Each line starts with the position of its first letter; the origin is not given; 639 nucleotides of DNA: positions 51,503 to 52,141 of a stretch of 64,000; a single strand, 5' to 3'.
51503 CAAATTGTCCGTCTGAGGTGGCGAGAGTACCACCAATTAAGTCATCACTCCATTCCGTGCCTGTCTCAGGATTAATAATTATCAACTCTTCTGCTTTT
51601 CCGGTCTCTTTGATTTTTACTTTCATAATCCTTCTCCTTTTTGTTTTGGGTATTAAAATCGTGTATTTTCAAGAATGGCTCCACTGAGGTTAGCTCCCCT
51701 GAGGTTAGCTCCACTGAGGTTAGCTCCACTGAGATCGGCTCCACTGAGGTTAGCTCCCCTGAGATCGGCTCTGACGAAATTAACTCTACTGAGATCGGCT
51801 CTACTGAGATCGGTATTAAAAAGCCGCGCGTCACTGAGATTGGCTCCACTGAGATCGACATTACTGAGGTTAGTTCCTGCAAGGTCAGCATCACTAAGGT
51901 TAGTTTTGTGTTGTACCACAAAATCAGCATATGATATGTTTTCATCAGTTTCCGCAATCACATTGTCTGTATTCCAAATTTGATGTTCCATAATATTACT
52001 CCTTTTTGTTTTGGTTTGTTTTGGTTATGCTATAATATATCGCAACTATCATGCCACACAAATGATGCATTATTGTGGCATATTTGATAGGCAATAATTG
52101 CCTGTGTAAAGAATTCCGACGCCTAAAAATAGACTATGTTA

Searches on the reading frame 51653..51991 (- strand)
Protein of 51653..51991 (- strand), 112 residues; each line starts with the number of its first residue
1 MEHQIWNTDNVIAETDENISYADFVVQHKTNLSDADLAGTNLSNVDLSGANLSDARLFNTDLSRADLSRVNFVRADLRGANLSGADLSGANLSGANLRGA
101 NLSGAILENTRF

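Call 19: search_protein_families(library=pfam, proteins=[window:51653-51991:-], max_evalue=0.001)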
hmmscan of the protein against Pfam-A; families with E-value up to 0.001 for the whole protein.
window:51653-51991:- (112 aa): 3 families
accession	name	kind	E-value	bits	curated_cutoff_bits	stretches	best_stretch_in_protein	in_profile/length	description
PF00805.28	Pentapeptide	-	2.2e-37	126.6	20.2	3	75-112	1-38/40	Pentapeptide repeats (8 copies)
PF13576.12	Pentapeptide_3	-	5.1e-13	49.5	27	2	72-110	1-42/48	Pentapeptide repeats (9 copies)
PF13599.13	Pentapeptide_4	-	5.5e-10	39.6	38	1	57-112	13-68/78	Pentapeptide repeat region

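Call 38: search_protein_families(library=padloc, proteins=[window:51653-51991:-], max_evalue=0.01)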
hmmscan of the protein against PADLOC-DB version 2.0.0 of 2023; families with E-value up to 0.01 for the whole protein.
window:51653-51991:- (112 aa): 0 families
